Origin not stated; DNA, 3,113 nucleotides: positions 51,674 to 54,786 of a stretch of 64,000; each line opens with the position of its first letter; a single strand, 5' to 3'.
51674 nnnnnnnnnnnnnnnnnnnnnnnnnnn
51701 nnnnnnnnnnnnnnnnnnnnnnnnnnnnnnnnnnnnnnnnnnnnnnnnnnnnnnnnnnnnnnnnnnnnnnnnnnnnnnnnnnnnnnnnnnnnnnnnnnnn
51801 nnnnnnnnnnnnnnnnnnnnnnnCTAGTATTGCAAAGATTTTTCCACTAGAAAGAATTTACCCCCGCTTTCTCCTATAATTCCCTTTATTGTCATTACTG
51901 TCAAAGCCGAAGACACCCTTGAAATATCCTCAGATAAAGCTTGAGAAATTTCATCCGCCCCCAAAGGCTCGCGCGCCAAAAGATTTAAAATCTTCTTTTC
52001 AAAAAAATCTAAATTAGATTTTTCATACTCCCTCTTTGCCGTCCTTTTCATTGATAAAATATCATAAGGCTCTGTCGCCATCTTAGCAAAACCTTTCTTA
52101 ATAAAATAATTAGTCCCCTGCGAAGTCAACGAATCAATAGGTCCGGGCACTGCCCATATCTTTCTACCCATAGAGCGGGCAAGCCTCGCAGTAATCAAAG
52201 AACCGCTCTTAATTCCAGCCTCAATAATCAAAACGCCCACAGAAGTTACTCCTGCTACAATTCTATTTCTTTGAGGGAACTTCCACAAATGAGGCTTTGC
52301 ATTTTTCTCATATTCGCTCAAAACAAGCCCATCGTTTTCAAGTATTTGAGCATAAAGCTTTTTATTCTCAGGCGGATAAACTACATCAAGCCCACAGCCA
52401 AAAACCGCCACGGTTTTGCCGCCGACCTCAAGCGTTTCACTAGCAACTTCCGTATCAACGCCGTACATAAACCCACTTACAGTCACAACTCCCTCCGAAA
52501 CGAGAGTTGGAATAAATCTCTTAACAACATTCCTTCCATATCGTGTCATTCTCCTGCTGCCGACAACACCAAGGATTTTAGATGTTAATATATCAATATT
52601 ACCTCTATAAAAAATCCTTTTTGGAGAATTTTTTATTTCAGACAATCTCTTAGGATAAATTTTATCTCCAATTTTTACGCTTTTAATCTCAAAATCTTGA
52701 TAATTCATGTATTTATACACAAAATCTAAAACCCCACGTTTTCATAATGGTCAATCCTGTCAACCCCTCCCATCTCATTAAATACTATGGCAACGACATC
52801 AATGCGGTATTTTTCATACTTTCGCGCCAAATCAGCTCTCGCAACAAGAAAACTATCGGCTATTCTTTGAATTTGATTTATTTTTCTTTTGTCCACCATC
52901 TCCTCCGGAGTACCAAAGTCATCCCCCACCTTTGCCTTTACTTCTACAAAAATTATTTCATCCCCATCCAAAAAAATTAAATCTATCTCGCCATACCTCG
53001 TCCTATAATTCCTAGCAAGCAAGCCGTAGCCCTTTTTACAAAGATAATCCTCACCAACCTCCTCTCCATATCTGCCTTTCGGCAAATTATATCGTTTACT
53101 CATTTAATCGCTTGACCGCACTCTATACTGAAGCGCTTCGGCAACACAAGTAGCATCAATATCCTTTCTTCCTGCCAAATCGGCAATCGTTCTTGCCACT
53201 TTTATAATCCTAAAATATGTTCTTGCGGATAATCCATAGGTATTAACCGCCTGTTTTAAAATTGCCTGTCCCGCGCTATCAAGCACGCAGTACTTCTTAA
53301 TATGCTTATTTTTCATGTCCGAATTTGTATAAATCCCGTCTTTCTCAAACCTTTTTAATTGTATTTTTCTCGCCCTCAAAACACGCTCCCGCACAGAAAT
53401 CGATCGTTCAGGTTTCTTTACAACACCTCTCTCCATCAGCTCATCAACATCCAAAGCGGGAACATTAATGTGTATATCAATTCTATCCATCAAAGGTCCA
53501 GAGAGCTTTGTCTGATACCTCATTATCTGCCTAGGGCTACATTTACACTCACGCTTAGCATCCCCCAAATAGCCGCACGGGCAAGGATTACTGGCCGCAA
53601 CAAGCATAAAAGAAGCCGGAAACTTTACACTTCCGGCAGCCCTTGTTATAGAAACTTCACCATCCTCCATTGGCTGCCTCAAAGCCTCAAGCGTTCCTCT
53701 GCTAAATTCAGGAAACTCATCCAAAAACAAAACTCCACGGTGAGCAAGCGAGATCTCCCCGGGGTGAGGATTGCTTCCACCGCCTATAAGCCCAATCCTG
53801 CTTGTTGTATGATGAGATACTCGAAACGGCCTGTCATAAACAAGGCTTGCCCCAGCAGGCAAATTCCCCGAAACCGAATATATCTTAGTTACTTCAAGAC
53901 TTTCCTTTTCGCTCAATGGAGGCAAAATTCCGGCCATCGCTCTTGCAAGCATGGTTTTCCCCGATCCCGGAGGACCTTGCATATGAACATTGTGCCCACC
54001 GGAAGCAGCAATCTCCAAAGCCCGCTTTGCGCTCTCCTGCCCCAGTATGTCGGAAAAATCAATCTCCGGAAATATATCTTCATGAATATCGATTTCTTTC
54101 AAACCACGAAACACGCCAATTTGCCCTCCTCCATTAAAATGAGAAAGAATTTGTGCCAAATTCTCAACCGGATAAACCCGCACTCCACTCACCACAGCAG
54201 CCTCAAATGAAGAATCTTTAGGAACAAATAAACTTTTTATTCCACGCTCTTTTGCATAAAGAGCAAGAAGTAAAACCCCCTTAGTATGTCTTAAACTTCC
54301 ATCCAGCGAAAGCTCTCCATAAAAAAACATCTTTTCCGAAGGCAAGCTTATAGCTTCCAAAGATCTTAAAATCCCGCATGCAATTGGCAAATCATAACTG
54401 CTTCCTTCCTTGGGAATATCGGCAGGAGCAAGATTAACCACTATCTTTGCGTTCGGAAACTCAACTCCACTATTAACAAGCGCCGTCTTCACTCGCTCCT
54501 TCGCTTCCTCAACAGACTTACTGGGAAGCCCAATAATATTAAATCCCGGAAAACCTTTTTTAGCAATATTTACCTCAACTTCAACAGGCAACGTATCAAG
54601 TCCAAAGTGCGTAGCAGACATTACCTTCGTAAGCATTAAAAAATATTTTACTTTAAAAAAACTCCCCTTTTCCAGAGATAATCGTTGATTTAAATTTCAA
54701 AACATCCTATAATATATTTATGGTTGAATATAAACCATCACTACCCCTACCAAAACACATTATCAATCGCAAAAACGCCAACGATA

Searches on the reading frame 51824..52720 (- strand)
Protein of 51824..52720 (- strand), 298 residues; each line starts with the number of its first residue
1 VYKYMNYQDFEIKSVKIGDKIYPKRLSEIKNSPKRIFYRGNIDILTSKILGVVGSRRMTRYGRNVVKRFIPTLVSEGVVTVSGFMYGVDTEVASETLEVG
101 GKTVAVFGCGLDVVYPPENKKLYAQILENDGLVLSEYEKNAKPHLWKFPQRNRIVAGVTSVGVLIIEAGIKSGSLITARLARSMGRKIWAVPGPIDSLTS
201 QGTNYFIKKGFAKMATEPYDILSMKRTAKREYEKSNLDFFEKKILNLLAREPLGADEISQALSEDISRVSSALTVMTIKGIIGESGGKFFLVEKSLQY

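Call 37: search_protein_families(library=pfam, proteins=[window:51824-52720:-], max_evalue=0.001)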
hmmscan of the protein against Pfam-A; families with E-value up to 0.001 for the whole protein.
window:51824-52720:- (298 aa): 2 families
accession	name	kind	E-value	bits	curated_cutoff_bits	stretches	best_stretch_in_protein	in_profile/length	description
PF02481.21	DNA_processg_A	-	9.2e-70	234.5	29.6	1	8-215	3-210/212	DNA recombination-mediator protein A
PF17782.7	DprA_WH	-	1.6e-05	25.3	22.9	1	241-287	14-60/61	DprA winged helix domain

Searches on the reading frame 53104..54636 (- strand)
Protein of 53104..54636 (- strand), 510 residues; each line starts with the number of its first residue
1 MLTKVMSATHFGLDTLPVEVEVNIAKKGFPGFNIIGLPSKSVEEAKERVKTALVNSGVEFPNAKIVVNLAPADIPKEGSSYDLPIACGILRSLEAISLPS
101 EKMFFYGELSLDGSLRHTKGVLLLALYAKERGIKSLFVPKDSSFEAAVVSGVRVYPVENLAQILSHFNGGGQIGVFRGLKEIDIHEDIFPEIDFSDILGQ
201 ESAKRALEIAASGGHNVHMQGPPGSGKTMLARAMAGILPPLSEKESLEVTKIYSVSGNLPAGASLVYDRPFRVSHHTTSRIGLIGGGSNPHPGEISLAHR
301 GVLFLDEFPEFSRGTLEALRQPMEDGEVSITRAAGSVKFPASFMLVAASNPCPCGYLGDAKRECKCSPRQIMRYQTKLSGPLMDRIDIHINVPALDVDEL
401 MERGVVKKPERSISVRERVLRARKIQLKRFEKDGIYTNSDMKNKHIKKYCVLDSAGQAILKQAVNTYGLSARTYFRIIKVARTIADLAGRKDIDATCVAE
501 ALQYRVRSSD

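Call 37: search_protein_families(library=pfam, proteins=[window:53104-54636:-], max_evalue=0.001)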
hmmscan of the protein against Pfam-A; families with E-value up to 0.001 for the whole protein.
window:53104-54636:- (510 aa): 9 families
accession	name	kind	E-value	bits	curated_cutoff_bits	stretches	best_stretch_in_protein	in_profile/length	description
PF01078.27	Mg_chelatase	-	9.8e-94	313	20.3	1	193-398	1-205/207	Magnesium chelatase, subunit ChlI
PF13541.12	ChlI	-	1.2e-42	145.1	27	1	20-141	1-120/121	Subunit ChlI of Mg-chelatase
PF13335.12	Mg_chelatase_C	-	1.7e-31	109.1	26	1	410-505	2-94/94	Magnesium chelatase, subunit ChlI C-terminal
PF07728.20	AAA_5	-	1.7e-08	35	22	0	300-353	67-125/139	AAA domain (dynein-related subfamily)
PF00493.29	MCM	-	4.5e-08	32.9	23.3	1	292-390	114-202/224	MCM P-loop domain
PF00158.32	Sigma54_activat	-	1.4e-05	25.3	20.2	1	205-350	13-142/168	Sigma-54 interaction domain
PF05362.19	Lon_C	-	2.2e-05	24.5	21.1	1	6-165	33-200/205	Lon protease (S16) C-terminal proteolytic domain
PF05496.18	RuvB_N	-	0.00011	22.4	27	0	194-235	6-54/159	Holliday junction DNA helicase RuvB P-loop domain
PF00004.35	AAA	-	0.00021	22.2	21.2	0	219-239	3-23/131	ATPase family associated with various cellular activities (AAA)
